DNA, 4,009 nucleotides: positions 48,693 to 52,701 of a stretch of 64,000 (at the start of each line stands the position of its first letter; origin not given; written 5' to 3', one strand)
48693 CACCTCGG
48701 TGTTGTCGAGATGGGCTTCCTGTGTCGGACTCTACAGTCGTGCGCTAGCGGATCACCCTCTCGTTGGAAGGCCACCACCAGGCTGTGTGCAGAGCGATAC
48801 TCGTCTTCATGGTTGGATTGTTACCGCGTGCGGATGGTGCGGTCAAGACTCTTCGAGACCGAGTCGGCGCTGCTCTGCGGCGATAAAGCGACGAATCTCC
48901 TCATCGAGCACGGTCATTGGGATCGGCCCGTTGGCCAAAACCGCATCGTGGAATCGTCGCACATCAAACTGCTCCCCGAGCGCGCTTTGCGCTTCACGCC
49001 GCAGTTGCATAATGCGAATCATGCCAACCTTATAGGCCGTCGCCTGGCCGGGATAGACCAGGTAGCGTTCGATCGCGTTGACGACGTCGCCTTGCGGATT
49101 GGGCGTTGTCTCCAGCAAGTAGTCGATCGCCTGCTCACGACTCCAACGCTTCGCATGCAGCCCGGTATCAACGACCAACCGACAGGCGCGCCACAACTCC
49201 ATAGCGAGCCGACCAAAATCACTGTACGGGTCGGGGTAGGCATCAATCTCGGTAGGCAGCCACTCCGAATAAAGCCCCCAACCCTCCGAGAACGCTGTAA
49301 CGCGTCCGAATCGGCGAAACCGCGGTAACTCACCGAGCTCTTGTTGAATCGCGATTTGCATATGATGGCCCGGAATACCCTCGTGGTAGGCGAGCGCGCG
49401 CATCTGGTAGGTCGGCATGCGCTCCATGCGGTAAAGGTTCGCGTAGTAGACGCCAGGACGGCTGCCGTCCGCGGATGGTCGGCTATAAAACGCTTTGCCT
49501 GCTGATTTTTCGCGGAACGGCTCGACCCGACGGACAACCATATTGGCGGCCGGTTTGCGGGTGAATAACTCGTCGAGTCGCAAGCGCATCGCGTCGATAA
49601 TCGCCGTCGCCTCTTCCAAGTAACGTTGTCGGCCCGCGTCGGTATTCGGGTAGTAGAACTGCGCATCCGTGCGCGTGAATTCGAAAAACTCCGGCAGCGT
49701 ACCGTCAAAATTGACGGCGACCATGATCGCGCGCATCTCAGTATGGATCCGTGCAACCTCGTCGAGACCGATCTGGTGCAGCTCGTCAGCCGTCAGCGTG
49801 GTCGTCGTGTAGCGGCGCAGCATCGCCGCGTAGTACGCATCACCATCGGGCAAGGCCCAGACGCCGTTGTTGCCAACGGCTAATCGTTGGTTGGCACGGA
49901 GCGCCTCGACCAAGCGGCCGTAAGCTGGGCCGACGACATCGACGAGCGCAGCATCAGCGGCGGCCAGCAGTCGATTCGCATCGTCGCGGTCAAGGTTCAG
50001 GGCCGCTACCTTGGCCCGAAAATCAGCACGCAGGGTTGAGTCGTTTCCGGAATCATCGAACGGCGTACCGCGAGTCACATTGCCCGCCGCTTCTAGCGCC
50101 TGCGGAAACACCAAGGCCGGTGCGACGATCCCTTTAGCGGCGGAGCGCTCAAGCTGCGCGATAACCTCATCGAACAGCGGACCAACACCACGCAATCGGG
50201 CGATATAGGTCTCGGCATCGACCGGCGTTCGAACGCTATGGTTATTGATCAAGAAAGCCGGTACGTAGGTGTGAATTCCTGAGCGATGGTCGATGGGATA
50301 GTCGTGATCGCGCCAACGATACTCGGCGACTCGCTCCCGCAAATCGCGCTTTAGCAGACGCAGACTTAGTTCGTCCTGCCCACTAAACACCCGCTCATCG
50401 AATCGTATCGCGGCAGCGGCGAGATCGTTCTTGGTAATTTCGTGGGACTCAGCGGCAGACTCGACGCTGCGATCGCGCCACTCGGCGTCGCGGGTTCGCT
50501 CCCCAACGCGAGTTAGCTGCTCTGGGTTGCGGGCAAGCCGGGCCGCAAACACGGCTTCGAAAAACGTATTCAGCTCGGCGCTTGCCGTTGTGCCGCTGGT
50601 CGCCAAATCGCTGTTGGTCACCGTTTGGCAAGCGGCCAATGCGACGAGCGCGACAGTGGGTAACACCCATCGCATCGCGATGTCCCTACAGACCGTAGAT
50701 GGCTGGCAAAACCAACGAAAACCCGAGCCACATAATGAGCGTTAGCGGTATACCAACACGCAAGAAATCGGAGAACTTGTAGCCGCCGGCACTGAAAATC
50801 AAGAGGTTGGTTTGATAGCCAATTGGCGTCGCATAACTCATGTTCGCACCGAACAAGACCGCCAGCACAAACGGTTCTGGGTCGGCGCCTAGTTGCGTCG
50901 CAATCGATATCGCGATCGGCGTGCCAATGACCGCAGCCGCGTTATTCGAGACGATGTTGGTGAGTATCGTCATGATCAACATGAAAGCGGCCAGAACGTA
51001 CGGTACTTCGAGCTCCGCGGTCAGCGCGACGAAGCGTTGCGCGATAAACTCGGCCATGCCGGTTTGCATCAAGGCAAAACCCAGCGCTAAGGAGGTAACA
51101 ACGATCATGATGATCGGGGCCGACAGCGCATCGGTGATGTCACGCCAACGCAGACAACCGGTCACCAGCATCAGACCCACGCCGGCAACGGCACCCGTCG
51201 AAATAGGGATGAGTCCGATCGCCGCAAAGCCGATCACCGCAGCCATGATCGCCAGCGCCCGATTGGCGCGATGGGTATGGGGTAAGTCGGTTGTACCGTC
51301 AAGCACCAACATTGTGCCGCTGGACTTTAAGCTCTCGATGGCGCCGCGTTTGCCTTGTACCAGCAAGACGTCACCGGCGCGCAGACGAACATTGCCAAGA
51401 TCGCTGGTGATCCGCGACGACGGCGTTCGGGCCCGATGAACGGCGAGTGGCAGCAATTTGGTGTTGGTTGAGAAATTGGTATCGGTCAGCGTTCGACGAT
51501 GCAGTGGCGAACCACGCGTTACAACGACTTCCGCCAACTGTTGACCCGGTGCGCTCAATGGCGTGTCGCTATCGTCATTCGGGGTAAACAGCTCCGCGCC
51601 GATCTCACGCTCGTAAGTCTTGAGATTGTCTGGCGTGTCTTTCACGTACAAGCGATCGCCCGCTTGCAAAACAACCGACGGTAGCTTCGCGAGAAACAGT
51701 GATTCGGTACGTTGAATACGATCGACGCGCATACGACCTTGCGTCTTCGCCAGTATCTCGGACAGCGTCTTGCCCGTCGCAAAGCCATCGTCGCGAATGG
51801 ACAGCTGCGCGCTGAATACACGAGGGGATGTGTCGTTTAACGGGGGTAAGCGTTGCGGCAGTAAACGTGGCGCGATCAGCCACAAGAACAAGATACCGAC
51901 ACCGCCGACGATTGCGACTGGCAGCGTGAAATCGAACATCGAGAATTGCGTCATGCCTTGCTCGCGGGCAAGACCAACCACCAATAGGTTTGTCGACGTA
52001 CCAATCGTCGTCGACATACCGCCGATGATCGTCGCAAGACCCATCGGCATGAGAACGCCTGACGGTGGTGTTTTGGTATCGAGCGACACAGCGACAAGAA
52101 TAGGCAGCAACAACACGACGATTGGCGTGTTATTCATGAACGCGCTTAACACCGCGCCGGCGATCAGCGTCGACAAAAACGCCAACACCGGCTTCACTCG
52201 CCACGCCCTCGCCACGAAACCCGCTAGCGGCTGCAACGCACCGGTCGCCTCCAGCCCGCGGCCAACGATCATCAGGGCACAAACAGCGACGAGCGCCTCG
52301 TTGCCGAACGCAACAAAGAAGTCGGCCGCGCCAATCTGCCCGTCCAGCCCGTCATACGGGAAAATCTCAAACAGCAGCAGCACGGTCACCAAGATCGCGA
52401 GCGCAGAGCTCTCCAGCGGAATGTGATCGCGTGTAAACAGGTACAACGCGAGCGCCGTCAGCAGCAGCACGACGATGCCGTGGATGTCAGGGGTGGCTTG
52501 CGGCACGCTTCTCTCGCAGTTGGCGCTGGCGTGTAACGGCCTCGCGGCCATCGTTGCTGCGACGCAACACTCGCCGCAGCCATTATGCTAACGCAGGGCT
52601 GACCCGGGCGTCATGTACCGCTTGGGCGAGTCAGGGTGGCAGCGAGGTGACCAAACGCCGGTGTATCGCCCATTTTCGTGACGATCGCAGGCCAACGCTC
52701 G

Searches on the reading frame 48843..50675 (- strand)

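Call 58: search_protein_families(library=pfam, proteins=[window:48843-50675:-], max_evalue=0.001)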
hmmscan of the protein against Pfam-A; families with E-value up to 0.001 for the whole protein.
window:48843-50675:- (610 aa): 1 family
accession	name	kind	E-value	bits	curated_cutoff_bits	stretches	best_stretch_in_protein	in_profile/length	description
PF05960.17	DUF885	-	1.2e-177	593.2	32.4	1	51-594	1-532/532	Bacterial protein of unknown function (DUF885)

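Call 81: search_protein_families(library=ncbifam, proteins=[window:48843-50675:-], max_evalue=0.00001)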
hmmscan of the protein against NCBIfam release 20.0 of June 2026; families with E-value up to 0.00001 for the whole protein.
window:48843-50675:- (610 aa): 0 families

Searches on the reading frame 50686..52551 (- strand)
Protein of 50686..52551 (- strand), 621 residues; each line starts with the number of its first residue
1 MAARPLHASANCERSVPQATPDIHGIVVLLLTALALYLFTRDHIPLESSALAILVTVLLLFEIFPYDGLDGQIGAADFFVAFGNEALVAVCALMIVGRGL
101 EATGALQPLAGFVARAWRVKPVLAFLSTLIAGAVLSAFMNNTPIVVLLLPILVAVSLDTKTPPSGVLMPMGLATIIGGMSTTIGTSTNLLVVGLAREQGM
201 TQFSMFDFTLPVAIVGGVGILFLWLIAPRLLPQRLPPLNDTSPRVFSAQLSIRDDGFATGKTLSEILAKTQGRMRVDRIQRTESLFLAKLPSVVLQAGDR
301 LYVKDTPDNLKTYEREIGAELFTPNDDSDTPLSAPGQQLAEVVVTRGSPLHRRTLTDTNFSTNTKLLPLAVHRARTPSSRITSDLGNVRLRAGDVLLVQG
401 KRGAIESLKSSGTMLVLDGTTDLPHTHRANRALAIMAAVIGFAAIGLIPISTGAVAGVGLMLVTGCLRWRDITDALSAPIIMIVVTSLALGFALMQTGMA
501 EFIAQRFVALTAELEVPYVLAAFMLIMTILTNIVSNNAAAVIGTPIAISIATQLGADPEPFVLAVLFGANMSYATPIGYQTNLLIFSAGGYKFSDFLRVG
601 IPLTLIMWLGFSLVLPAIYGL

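Call 58: search_protein_families(library=pfam, proteins=[window:50686-52551:-], max_evalue=0.001)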
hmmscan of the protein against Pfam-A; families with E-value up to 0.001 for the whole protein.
window:50686-52551:- (621 aa): 3 families
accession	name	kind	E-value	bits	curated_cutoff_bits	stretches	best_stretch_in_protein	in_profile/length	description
PF03600.22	CitMHS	-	9.8e-71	239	31.9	2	41-565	8-333/336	Citrate transporter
PF02080.26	TrkA_C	-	1.4e-16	60.6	27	1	339-409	1-67/71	TrkA-C domain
PF06808.19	DctM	-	5.4e-05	22.6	23.8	1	439-584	224-378/413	Tripartite ATP-independent periplasmic transporter, DctM component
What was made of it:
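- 50686..52506 (-): Downstream partner gene, a DASS/CitMHS permease with a TrkA_C domain (606 aa from the start shared with orthologues; the open frame runs back to 52551). Pfam CitMHS 1e-70 and TrkA_C 1e-16 (call 58).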

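Call 77: find_related_loci(query=A7, collection=metagenome_contigs, flank=4000)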
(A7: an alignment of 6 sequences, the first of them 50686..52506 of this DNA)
Query A7 (606 aa) in metagenome_contigs; peptide patterns used: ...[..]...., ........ (x = any residue, [..] = any of these).
600 stretches matched a pattern (row limit reached: there are more); 418 encode a relative of the query (tblastn E <= 1e-3); the best 80 are kept; 80 distinct loci.
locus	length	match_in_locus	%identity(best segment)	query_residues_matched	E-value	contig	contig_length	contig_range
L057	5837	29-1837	74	5-606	0e+0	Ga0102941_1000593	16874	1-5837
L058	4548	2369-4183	69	5-604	0e+0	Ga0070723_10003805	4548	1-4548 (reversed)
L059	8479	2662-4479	69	7-606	0e+0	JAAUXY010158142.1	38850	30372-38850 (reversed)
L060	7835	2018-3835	69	7-606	0e+0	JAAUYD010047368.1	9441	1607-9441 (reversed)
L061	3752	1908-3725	68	7-606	0e+0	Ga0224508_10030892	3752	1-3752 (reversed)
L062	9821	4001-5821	71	5-606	0e+0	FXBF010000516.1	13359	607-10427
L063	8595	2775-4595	69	5-606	0e+0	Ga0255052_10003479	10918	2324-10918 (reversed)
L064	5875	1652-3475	68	5-606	0e+0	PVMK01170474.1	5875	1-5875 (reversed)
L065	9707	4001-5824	68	5-606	0e+0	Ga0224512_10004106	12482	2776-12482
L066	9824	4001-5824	69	5-606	0e+0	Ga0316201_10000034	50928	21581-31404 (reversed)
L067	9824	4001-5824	69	5-606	0e+0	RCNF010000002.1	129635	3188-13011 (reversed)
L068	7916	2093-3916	68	5-606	0e+0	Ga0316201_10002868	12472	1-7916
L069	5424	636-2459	68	5-606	0e+0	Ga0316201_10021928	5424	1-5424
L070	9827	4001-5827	68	5-606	0e+0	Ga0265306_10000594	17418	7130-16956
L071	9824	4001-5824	68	5-606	0e+0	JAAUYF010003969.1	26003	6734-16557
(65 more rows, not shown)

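Call 81: search_protein_families(library=ncbifam, proteins=[window:50686-52506:-], max_evalue=0.00001)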
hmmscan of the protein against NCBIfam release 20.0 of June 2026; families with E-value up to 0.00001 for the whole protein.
window:50686-52506:- (606 aa): 2 families
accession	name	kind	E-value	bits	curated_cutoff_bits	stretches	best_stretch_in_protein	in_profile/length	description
TIGR00785.1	dass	subfamily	2.7e-25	89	198.6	2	426-593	261-433/444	DASS family sodium-coupled anion symporter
NF040989.1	MamN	equivalog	1.2e-06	27.5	500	0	471-592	64-185/437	magnetosome biogenesis transporter MamN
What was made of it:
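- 50686..52506 (-): NCBIfam DASS 3e-25 (call 81).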
